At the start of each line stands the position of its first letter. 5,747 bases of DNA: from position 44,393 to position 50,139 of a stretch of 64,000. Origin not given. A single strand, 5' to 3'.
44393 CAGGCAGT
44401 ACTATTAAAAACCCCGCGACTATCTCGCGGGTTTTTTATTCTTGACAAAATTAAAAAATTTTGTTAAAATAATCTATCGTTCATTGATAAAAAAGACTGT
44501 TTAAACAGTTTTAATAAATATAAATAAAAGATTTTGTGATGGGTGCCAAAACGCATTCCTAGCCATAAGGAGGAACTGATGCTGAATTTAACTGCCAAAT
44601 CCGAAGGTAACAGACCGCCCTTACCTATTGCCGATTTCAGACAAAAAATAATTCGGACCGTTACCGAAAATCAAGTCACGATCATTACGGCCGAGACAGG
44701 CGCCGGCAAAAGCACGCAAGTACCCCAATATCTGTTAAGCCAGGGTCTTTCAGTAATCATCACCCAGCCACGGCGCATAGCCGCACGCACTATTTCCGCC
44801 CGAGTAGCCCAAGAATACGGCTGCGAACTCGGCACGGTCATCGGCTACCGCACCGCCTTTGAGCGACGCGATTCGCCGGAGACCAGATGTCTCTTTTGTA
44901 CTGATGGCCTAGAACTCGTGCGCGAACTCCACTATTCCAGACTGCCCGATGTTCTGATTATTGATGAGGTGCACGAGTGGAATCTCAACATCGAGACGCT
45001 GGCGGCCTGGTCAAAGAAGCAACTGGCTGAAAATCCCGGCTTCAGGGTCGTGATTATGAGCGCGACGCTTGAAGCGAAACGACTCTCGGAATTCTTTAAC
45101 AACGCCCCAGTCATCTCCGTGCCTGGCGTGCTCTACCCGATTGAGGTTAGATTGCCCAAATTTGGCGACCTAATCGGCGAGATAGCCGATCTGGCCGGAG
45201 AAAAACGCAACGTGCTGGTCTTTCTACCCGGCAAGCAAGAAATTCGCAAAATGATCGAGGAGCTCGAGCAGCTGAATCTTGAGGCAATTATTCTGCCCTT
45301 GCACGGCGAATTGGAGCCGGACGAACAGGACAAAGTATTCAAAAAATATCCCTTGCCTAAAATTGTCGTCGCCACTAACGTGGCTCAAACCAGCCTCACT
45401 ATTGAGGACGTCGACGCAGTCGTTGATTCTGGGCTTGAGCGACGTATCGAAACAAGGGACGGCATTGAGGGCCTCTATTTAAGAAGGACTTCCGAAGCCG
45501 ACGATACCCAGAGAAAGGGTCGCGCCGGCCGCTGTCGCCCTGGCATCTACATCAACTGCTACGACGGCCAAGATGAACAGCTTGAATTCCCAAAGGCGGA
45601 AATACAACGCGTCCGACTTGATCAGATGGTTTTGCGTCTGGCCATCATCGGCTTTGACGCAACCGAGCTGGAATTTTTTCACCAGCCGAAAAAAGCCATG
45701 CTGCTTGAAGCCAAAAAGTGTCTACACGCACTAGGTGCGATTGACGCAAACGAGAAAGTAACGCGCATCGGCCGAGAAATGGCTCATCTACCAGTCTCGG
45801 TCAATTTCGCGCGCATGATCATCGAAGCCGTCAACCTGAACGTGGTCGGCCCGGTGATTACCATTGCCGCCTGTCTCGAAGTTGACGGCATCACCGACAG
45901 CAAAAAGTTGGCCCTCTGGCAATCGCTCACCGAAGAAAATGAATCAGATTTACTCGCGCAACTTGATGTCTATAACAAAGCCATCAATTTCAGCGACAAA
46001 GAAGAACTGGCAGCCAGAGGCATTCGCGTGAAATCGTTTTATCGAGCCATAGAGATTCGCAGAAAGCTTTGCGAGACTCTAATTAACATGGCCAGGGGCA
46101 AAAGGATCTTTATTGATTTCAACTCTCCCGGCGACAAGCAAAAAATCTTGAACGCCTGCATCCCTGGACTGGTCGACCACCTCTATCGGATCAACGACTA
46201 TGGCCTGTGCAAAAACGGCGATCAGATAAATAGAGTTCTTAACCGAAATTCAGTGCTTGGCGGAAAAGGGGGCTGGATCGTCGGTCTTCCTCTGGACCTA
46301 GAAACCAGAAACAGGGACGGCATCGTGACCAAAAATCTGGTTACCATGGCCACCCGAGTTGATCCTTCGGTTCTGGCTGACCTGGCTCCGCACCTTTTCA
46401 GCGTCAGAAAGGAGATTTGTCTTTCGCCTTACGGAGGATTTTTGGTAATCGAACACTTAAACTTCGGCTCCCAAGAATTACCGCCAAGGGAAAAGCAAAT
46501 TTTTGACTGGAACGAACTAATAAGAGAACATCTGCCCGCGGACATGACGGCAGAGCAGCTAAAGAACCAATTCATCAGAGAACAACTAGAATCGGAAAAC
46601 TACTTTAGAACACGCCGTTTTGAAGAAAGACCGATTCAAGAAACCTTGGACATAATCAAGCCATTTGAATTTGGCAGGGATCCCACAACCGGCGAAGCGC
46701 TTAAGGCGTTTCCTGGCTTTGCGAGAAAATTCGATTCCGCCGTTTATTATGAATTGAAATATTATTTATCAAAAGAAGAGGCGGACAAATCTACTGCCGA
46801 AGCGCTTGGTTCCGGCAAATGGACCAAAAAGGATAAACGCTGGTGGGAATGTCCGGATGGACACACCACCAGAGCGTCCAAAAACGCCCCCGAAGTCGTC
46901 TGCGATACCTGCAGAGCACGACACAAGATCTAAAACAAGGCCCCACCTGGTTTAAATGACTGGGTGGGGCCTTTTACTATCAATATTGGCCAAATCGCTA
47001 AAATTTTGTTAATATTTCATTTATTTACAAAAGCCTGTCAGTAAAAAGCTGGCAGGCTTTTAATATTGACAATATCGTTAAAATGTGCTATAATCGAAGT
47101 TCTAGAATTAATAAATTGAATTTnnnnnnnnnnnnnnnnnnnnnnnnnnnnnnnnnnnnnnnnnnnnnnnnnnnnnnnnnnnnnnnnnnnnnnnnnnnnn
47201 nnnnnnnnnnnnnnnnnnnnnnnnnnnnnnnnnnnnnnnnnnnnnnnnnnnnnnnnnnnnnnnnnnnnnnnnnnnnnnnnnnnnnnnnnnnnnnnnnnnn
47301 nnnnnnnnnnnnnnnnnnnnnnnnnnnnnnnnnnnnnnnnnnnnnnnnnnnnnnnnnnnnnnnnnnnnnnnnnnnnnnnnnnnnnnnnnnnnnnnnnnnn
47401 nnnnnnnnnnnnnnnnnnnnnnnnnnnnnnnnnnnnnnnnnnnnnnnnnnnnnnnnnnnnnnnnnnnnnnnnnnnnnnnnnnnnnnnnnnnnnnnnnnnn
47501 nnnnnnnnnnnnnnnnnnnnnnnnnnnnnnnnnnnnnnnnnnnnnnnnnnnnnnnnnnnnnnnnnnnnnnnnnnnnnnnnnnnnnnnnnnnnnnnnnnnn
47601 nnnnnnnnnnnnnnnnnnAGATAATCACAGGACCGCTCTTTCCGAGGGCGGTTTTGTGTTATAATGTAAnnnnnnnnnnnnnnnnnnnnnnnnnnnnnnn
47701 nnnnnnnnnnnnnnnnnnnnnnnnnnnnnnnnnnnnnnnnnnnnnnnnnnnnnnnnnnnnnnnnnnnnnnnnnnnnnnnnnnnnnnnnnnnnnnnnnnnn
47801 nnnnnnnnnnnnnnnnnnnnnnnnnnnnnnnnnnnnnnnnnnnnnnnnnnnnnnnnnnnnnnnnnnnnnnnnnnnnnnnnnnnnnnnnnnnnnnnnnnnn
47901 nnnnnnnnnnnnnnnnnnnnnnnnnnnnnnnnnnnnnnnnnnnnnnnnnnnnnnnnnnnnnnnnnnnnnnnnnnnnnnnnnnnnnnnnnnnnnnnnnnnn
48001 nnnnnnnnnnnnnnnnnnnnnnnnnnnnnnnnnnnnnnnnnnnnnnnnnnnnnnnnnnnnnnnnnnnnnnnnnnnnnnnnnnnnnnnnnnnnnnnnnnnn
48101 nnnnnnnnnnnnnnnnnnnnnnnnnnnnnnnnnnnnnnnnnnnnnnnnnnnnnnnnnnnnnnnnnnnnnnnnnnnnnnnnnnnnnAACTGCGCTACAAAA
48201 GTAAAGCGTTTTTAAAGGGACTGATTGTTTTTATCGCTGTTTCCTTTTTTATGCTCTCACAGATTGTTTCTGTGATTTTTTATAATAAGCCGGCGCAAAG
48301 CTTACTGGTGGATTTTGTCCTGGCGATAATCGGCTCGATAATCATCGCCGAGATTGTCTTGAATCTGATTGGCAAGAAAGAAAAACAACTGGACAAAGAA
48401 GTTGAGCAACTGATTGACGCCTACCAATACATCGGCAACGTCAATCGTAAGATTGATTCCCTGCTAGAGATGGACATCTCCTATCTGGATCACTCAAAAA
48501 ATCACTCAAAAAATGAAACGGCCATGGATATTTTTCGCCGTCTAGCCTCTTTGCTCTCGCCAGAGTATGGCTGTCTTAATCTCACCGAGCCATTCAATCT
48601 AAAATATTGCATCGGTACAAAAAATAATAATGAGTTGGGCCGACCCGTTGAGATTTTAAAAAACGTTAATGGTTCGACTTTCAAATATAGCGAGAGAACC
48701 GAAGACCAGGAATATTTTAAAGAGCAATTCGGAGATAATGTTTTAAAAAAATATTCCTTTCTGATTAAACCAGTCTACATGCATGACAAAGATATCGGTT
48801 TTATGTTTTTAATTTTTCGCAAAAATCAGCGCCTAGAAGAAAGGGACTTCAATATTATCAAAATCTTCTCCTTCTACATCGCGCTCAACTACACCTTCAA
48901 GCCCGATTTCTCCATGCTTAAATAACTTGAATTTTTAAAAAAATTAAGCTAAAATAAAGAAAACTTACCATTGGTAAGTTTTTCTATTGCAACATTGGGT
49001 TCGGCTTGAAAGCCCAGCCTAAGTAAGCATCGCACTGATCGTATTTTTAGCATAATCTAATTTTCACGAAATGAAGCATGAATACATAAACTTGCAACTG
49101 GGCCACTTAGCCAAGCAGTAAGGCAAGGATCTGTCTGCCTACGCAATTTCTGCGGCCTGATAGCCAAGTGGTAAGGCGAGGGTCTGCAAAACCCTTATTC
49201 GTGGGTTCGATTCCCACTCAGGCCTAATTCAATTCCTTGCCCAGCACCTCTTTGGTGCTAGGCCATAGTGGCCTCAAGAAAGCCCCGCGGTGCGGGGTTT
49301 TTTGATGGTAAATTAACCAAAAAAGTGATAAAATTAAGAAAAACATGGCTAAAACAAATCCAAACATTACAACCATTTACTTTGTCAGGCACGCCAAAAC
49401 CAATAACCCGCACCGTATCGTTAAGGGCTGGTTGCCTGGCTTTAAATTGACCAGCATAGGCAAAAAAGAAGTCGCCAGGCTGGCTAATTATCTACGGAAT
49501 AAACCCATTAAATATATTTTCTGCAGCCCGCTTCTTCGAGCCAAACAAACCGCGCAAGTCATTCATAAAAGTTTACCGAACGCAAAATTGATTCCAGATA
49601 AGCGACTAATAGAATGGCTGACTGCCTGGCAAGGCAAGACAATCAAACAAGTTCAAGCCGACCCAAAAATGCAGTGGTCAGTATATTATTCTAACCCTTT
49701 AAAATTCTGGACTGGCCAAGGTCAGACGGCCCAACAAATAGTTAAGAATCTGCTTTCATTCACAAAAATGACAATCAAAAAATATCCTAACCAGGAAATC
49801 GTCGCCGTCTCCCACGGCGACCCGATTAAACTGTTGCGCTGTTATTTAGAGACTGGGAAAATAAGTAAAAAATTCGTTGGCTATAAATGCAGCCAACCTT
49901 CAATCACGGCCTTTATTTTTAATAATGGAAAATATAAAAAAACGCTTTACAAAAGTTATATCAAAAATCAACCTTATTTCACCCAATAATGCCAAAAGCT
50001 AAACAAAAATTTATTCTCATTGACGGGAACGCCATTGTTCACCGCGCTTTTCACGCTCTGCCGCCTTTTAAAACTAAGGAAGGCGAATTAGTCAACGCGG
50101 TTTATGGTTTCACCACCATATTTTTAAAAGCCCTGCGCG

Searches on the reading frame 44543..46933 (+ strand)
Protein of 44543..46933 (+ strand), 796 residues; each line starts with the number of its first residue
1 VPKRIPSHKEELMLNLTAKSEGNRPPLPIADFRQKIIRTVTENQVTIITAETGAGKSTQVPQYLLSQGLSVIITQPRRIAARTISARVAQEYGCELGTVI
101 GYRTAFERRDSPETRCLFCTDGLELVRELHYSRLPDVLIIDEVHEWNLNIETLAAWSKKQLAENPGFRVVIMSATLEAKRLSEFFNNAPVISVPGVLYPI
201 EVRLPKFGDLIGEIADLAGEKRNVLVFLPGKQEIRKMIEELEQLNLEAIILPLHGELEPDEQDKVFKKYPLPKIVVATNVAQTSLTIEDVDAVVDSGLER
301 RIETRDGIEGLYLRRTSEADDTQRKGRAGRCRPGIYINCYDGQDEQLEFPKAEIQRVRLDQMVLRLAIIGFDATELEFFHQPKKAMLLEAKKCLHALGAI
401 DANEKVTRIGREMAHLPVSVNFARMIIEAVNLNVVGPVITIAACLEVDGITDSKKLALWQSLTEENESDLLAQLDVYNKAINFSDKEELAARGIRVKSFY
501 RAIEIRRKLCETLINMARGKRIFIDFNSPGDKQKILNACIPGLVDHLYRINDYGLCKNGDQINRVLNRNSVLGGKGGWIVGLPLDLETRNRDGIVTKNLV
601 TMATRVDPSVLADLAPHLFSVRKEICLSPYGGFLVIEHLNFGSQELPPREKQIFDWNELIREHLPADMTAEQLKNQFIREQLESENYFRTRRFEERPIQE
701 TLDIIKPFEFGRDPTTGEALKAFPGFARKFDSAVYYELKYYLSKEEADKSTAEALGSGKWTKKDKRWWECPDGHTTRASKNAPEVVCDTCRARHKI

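Call 9: search_protein_families(library=pfam, proteins=[window:44543-46933:+], max_evalue=0.001)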
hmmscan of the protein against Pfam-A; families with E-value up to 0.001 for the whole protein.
window:44543-46933:+ (796 aa): 5 families
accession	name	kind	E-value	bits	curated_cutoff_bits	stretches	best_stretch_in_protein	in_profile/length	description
PF00271.37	Helicase_C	-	4.3e-15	56.4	23.5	1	214-331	10-109/110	Helicase conserved C-terminal domain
PF00270.35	DEAD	-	2.9e-09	37.3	26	1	34-181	5-164/167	DEAD/DEAH box helicase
PF04408.29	HA2_N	-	2.6e-07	31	21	1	392-418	3-29/29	Helicase associated domain (HA2), winged-helix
PF21010.2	HA2_C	-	4.1e-05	24.5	21.3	1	420-448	2-32/77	Helicase associated domain (HA2), ratchet-like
PF13401.12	AAA_22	-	0.00011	22.9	27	1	42-156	4-104/130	AAA domain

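Call 36: find_homologous_proteins(query=window:44543-46933:+, max_evalue=1e-50)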
Query window:44543-46933:+ (796 aa): 5347 proteins with E <= 1e-50 among 8000 candidates; the best 120 are listed.
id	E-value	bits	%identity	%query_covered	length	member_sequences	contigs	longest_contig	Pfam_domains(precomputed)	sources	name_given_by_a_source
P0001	0.0e+0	1815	100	100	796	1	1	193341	PF00270.36,PF00271.38,PF04408.30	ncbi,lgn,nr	ncbi:MAG: helicase-related protein [Patescibacteria group bacterium]|nr:helicase-related protein [Pa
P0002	2.2e-254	864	53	97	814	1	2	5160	PF00270.36,PF13401.13,PF00271.38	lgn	-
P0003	5.9e-253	860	53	96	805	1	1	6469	PF00270.36,PF00271.38,PF04408.30,PF21010.3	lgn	-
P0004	2.9e-242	824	49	97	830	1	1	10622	PF00270.36,PF00271.38,PF21010.3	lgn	-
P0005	6.6e-226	770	50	96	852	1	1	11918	PF00270.36,PF13401.13,PF00271.38,PF04408.30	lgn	-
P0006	2.2e-210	719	49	96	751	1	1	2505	PF00270.36,PF00271.38,PF04408.30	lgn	-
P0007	1.1e-206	707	48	96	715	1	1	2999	PF00270.36,PF00271.38,PF04408.30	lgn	-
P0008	3.7e-202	692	52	82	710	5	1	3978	PF00270.36,PF00271.38,PF04408.30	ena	-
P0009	1.3e-198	680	55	76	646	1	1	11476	PF00270.36,PF00271.38,PF04408.30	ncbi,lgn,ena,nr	ncbi:MAG: hypothetical protein AUJ72_03385 [Candidatus Omnitrophica bacterium CG1_02_46_14]|nr:MAG: 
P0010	2.6e-196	672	55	76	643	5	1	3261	PF00270.36,PF00271.38,PF04408.30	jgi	jgi:ATP-dependent helicase HrpA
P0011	3.5e-196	672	56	76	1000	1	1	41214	PF00270.36,PF00271.38,PF04408.30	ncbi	-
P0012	4.2e-196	672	55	76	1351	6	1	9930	PF00270.36,PF13401.13,PF00271.38,PF04408.30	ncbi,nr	ncbi:DEAD/DEAH box helicase [Patescibacteria group bacterium]|nr:DEAD/DEAH box helicase [Patescibact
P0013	1.8e-195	670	55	76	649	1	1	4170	PF00270.36,PF00271.38,PF21010.3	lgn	-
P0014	1.9e-194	666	55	76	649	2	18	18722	PF00270.36,PF00271.38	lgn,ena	-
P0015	2.2e-194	666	53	76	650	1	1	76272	PF00270.36,PF13401.13,PF00271.38,PF04408.30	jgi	-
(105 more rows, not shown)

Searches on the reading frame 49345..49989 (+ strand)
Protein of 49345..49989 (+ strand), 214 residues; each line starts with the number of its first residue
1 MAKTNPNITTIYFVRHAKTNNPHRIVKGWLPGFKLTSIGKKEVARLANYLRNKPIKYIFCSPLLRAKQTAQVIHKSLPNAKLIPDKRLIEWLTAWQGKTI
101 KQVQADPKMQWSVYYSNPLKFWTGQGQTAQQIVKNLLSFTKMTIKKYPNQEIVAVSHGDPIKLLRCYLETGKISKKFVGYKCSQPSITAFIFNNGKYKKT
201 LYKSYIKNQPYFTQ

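Call 9: search_protein_families(library=pfam, proteins=[window:49345-49989:+], max_evalue=0.001)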
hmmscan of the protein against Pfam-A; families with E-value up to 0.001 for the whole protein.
window:49345-49989:+ (214 aa): 1 family
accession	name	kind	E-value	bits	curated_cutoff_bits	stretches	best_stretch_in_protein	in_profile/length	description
PF00300.27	His_Phos_1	-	2.6e-31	109.2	21.7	1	11-199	1-188/194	Histidine phosphatase superfamily (branch 1)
